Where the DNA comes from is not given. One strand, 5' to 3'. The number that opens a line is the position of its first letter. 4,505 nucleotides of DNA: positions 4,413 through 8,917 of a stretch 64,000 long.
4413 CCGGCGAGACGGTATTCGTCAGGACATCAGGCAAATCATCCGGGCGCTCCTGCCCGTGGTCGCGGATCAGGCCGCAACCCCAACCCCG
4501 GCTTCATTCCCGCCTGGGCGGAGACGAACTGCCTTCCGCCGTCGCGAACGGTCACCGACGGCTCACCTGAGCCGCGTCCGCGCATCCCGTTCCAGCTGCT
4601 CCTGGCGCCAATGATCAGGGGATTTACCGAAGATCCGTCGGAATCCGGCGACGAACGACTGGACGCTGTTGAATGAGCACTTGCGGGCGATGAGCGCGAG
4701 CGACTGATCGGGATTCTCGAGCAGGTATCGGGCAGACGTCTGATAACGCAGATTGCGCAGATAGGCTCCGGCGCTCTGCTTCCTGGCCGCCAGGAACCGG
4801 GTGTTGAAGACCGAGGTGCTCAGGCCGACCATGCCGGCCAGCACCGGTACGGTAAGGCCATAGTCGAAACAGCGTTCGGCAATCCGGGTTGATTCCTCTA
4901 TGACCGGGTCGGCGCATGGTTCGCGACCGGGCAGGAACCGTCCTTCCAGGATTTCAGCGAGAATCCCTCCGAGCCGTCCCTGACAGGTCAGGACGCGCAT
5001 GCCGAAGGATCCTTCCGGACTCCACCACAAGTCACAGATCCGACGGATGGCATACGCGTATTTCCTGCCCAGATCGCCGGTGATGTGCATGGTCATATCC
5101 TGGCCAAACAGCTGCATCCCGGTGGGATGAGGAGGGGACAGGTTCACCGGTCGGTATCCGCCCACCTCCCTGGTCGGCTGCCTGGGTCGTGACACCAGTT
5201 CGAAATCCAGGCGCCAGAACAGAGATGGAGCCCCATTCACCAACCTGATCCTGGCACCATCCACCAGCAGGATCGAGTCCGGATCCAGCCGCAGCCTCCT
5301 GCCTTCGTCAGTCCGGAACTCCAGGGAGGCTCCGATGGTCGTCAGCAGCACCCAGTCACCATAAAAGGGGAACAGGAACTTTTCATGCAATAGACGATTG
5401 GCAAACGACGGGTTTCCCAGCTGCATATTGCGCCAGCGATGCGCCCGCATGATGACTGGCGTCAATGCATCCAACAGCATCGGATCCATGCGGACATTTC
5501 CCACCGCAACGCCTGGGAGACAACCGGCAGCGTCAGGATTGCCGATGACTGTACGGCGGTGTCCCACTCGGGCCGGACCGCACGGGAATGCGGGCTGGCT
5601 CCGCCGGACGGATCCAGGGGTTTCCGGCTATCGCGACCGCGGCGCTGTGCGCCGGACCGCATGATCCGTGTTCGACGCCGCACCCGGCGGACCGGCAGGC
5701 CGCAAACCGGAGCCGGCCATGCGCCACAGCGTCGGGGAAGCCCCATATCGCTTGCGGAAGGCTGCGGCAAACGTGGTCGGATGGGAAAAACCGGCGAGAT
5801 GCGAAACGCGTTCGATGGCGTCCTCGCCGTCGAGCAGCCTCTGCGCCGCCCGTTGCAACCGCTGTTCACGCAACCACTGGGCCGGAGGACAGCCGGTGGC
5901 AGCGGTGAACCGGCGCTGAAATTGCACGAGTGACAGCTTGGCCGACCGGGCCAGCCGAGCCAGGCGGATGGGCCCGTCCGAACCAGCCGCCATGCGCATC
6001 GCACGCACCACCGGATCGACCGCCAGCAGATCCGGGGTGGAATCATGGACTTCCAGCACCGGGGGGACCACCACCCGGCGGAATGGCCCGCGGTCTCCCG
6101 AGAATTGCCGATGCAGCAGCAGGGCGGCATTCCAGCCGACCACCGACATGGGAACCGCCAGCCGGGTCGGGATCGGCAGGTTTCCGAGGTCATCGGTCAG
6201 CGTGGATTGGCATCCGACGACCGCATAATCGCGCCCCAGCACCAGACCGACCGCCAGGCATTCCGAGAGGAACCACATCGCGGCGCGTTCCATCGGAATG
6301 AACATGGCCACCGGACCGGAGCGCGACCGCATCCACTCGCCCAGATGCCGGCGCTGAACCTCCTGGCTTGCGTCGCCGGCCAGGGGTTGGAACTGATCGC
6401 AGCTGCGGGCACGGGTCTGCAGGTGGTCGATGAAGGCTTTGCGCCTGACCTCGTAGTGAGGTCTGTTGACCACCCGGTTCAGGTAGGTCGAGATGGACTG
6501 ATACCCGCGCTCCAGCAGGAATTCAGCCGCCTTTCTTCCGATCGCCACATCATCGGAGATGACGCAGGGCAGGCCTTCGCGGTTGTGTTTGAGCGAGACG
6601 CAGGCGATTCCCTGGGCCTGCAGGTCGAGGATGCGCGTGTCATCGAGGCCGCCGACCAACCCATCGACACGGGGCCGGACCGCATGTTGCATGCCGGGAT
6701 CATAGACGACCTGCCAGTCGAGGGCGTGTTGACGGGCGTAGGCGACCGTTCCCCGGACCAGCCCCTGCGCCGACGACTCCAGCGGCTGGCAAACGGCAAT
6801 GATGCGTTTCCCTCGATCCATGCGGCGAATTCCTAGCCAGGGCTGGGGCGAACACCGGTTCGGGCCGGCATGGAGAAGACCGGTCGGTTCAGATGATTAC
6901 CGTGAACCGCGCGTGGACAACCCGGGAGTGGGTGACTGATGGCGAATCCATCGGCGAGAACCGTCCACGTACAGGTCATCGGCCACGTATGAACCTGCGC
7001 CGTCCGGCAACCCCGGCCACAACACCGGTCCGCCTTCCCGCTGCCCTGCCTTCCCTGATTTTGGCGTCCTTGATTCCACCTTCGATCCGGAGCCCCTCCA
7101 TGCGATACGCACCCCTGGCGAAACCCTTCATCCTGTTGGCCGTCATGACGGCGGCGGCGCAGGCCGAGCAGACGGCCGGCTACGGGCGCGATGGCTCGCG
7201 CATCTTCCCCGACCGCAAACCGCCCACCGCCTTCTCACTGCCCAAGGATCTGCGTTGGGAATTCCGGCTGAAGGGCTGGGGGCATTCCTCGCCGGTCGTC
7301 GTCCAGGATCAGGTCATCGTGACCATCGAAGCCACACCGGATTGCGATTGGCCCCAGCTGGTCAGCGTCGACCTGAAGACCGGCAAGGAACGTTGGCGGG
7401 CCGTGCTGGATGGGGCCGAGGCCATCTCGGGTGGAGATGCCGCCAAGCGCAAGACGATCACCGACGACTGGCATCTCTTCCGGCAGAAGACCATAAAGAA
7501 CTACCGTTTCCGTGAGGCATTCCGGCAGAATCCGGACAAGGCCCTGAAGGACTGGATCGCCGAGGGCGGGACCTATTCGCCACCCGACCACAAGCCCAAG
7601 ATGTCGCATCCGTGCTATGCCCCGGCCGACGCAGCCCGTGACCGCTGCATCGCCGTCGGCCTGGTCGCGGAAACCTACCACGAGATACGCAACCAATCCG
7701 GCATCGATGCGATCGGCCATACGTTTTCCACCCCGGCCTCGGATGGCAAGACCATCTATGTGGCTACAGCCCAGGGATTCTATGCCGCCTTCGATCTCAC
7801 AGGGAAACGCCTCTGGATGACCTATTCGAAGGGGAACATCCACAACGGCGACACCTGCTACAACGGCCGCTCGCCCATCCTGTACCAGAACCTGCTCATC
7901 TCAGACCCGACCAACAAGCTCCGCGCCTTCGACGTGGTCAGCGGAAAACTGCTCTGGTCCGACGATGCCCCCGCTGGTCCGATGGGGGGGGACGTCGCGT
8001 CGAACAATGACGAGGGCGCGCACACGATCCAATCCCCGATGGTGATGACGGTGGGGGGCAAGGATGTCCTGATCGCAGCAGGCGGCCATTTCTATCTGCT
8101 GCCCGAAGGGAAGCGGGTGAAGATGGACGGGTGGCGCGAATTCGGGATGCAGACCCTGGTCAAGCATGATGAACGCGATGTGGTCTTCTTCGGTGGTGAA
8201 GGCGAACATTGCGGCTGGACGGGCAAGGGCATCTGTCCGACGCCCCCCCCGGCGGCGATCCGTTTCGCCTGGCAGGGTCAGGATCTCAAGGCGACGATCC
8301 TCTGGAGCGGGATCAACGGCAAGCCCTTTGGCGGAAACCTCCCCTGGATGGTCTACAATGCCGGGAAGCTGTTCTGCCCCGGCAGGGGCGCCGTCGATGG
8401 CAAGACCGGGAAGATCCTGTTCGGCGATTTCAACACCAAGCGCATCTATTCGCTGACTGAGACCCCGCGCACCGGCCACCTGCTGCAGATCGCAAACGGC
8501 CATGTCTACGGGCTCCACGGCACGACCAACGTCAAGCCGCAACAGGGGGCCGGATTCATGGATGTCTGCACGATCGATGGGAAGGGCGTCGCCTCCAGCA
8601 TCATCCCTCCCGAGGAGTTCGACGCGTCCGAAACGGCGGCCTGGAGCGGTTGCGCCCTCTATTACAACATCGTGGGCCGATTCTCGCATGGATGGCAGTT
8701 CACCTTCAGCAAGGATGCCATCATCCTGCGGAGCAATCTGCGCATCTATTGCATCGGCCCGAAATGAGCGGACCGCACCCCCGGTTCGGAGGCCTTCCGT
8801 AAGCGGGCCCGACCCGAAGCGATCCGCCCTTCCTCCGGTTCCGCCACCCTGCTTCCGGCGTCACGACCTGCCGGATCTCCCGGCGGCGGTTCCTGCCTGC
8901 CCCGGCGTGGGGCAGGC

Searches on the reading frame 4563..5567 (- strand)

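Call 18: search_protein_families(library=pfam, proteins=[window:4563-5567:-], max_evalue=0.001)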
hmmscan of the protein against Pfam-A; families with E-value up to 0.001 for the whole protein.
window:4563-5567:- (334 aa): 2 families
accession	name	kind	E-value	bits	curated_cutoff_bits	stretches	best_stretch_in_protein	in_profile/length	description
PF12833.13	HTH_18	-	3e-15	56.7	33.6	1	243-322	1-79/80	Helix-turn-helix domain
PF00165.29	HTH_AraC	-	3.7e-05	24.2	26.6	0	287-322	8-42/42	Bacterial regulatory helix-turn-helix proteins, AraC family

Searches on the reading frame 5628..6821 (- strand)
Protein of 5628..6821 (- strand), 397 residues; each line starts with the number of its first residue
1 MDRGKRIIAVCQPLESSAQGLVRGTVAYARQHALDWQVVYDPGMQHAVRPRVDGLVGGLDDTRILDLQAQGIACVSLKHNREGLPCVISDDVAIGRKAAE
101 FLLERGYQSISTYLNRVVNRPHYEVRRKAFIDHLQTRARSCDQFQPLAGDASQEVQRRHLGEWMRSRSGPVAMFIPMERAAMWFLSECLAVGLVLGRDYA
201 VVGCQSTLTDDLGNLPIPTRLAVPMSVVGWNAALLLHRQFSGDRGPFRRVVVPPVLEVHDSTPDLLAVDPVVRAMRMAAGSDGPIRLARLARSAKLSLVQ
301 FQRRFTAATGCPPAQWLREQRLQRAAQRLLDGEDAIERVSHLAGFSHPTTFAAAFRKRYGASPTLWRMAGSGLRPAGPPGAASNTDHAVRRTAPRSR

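Call 18: search_protein_families(library=pfam, proteins=[window:5628-6821:-], max_evalue=0.001)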
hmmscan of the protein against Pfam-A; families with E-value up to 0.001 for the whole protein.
window:5628-6821:- (397 aa): 4 families
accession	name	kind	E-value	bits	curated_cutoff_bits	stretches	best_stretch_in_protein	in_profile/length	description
PF12833.13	HTH_18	-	9.8e-21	74.3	33.6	1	290-367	1-78/80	Helix-turn-helix domain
PF13377.12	Peripla_BP_3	-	3.4e-12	47.2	26.5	1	99-262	1-167/167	Periplasmic binding protein-like domain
PF00165.29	HTH_AraC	-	1.1e-10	41.8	26.6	1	334-367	9-41/42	Bacterial regulatory helix-turn-helix proteins, AraC family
PF00532.27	Peripla_BP_1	-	3.9e-05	23.7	22.2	1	51-171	57-182/281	Periplasmic binding proteins and sugar binding domain of LacI family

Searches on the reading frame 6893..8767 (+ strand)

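Call 18: search_protein_families(library=pfam, proteins=[window:6893-8767:+], max_evalue=0.001)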
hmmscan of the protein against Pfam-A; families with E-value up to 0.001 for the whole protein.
window:6893-8767:+ (624 aa): 3 families
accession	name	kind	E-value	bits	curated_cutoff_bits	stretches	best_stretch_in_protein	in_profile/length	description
PF13360.13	PQQ_2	-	6.8e-14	52.5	27.6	2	277-380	65-168/233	Outer membrane protein assembly factor BamB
PF13570.13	Beta-prop_ACSF4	-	7e-05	22.8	133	0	277-359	177-253/329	Beta-alanine-activating enzyme, beta-propeller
PF01011.28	PQQ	-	0.00033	19.9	26.7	0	341-364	558-581/595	Glucose/ethanol/alcohol dehydrogenase, beta-propeller domain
